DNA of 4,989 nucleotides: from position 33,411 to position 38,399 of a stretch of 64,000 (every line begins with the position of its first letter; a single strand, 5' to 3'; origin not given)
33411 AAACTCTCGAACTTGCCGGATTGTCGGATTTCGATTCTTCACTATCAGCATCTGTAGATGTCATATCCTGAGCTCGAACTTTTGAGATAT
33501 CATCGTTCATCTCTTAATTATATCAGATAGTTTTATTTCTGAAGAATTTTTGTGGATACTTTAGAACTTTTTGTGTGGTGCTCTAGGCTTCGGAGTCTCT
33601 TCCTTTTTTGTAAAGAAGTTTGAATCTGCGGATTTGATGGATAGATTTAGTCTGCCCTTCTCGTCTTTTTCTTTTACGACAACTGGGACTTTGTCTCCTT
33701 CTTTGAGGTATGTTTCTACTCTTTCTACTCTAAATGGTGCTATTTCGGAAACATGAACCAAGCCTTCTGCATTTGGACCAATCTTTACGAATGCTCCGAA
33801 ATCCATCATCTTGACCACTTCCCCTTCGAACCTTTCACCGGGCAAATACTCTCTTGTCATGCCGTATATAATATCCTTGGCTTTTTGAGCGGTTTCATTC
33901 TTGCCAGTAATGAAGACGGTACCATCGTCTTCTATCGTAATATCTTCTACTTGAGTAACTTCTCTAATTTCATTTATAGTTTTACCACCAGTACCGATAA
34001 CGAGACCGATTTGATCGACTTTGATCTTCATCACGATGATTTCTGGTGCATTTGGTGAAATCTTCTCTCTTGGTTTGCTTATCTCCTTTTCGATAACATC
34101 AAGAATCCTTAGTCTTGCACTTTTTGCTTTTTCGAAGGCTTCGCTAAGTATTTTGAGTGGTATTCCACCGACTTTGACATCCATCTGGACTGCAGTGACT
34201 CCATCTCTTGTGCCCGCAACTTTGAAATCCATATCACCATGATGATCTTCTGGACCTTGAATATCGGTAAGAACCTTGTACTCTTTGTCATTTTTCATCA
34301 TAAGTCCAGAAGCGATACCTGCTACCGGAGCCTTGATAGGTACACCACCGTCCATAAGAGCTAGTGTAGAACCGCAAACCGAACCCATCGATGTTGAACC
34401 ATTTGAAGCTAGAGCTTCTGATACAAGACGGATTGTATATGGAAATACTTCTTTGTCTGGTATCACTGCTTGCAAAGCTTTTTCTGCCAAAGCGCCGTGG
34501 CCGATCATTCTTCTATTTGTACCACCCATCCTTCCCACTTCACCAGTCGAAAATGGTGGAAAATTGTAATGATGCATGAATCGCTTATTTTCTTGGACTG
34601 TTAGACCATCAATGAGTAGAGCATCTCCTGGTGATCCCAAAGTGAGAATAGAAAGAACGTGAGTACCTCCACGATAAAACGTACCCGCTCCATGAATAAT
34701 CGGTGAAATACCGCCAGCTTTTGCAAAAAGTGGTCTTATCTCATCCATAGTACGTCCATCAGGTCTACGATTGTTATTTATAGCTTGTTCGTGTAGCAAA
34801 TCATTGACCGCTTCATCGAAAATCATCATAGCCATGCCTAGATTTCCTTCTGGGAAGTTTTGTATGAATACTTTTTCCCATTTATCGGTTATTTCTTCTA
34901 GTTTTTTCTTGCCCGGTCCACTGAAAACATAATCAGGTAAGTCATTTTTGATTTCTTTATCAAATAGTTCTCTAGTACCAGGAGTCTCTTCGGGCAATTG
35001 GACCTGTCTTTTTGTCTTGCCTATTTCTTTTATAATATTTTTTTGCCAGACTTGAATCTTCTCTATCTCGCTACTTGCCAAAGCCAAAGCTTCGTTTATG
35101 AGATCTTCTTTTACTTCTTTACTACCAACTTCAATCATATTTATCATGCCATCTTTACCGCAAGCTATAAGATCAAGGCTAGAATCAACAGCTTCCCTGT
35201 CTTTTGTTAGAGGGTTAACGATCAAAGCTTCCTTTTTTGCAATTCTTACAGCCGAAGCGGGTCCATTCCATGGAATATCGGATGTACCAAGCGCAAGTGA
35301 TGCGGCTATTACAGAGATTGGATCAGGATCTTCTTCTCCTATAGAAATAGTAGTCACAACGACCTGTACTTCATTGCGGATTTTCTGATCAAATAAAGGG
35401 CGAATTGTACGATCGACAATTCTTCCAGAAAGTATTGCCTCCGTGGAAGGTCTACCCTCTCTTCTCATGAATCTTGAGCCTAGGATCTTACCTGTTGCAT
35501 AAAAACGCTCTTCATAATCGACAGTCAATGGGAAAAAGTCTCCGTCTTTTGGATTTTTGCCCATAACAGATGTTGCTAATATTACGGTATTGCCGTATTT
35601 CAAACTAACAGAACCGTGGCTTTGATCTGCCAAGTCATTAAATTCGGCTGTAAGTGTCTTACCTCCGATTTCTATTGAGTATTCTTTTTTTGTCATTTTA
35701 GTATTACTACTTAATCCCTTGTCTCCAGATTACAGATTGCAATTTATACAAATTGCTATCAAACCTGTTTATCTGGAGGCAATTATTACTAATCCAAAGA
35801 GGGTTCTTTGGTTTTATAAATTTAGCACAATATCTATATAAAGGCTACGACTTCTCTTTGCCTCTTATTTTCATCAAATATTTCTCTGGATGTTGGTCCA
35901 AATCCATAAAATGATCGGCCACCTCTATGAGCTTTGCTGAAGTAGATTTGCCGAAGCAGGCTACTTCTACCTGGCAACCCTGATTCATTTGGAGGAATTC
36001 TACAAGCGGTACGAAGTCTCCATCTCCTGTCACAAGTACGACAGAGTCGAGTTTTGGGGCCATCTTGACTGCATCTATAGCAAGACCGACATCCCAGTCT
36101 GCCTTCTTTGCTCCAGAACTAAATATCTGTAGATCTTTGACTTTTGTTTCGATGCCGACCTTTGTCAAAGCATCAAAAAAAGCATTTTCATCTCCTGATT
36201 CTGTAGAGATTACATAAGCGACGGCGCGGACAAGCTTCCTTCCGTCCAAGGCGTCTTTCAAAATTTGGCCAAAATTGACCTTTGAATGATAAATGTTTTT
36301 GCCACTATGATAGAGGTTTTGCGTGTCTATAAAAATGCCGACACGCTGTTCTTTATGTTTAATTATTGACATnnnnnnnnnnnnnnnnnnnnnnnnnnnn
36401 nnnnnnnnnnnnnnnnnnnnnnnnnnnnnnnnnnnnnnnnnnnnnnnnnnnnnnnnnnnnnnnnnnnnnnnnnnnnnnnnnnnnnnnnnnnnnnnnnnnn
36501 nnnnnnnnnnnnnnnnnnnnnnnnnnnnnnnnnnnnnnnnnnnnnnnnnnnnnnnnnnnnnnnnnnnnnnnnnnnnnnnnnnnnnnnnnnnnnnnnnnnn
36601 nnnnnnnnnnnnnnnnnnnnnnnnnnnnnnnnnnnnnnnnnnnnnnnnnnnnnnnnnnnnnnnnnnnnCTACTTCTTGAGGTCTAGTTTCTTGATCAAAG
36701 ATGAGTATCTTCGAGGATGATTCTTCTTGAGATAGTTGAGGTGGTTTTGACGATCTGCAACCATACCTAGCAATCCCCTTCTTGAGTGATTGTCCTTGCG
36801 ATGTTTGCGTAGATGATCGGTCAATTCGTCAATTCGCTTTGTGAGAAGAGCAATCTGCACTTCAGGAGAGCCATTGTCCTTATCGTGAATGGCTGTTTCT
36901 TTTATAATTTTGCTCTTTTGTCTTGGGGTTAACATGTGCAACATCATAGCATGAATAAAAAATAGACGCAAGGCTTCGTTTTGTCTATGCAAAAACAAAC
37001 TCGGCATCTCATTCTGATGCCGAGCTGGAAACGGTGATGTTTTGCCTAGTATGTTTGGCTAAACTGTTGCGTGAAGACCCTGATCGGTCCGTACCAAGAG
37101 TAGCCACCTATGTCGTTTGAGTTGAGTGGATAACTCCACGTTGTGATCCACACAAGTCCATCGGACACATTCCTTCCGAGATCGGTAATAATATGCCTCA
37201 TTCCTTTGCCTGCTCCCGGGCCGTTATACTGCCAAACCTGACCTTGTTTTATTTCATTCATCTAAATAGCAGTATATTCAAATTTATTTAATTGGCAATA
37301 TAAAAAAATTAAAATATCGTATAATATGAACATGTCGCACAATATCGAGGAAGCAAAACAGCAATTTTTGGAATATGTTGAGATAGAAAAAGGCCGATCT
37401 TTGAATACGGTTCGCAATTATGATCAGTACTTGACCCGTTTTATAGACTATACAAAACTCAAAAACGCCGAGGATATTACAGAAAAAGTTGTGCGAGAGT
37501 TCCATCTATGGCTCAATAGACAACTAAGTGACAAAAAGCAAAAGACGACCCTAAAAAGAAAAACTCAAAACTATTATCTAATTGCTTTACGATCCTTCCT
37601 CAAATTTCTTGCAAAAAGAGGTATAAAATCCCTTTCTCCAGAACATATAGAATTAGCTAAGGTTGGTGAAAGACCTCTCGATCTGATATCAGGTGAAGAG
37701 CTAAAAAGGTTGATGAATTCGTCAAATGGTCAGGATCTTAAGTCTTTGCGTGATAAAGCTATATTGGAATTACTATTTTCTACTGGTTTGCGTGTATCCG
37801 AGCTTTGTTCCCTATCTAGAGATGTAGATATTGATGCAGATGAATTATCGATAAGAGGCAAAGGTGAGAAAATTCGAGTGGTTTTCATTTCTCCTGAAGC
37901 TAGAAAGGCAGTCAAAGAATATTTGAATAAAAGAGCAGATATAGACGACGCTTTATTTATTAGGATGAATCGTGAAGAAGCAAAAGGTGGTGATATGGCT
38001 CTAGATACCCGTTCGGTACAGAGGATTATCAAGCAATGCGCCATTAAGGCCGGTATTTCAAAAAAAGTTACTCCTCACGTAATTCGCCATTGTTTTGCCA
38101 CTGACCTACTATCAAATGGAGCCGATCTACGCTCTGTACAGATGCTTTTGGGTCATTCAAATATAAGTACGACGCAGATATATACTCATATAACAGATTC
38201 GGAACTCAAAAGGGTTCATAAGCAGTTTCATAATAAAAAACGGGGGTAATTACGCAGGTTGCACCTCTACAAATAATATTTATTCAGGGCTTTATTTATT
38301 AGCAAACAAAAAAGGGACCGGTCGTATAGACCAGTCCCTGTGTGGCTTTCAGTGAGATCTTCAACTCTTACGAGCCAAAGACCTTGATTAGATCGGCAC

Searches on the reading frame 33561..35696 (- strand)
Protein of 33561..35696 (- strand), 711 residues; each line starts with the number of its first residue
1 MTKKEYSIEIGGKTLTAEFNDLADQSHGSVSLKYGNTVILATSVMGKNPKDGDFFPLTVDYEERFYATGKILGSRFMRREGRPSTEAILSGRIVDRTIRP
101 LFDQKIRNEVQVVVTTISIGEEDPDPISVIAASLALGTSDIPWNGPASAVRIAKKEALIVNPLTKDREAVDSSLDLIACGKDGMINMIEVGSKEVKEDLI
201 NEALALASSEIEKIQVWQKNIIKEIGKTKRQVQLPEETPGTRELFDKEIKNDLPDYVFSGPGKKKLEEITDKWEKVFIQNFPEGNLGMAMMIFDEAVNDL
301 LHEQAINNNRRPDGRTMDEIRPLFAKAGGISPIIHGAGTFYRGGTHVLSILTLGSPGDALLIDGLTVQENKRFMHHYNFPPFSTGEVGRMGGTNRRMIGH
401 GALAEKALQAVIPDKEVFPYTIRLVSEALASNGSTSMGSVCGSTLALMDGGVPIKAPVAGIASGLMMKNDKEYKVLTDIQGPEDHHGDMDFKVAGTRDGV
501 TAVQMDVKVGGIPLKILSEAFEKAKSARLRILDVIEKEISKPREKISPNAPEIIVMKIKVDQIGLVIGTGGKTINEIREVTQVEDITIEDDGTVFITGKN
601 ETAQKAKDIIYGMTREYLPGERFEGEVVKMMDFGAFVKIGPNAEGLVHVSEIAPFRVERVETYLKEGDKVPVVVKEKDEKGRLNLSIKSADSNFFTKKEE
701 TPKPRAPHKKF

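Call 32: search_protein_families(library=pfam, proteins=[window:33561-35696:-], max_evalue=0.001)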
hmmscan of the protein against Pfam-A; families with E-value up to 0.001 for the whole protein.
window:33561-35696:- (711 aa): 4 families
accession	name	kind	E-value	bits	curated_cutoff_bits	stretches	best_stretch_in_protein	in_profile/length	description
PF01138.27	RNase_PH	-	3.5e-43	147.6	25.5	2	13-142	3-130/130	3' exoribonuclease family, domain 1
PF00575.29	S1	-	4.4e-16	59.4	22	1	619-688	4-74/74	S1 RNA binding domain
PF00013.35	KH_1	-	2.3e-10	40.5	21.5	1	554-611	2-65/66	KH domain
PF03725.20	RNase_PH_C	-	2.2e-09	37.6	20.8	0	457-526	2-66/67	3' exoribonuclease family, domain 2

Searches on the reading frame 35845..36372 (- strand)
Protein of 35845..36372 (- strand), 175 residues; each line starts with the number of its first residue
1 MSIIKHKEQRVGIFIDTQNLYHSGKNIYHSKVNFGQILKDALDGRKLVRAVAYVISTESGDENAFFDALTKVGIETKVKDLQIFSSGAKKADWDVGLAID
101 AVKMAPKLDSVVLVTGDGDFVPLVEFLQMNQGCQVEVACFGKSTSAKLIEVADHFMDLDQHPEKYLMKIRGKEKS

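Call 32: search_protein_families(library=pfam, proteins=[window:35845-36372:-], max_evalue=0.001)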
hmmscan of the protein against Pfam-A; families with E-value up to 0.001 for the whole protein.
window:35845-36372:- (175 aa): 1 family
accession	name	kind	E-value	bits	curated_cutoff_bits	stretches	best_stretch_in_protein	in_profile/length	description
PF01936.24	NYN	-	2.3e-34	119.4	24.2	1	10-159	1-145/145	NYN domain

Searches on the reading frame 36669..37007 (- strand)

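Call 33: search_protein_families(library=pfam, proteins=[window:36669-37007:-], max_evalue=0.001)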
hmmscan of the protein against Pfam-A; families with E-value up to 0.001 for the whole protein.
window:36669-37007:- (112 aa): 1 family
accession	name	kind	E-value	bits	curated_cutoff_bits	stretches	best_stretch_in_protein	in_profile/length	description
PF00312.27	Ribosomal_S15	-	1.3e-30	105.8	31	1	31-110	1-80/81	Ribosomal protein S15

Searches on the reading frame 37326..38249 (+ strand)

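Call 33: search_protein_families(library=pfam, proteins=[window:37326-38249:+], max_evalue=0.001)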
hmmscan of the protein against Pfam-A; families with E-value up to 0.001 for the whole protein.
window:37326-38249:+ (307 aa): 4 families
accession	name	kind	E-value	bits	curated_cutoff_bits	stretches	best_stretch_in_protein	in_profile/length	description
PF00589.27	Phage_integrase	-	4e-44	150.9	27.1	1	122-292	4-171/172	Phage integrase family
PF02899.23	Phage_int_SAM_1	-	5.9e-14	52.6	22.3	1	12-99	2-83/83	Phage integrase, N-terminal SAM-like domain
PF13495.12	Phage_int_SAM_4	-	1.3e-11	45.2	27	2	12-76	3-68/85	Phage integrase, N-terminal SAM-like domain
PF13102.12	Phage_int_SAM_5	-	3.5e-07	30.9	22.3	1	14-105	6-92/98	Phage integrase SAM-like domain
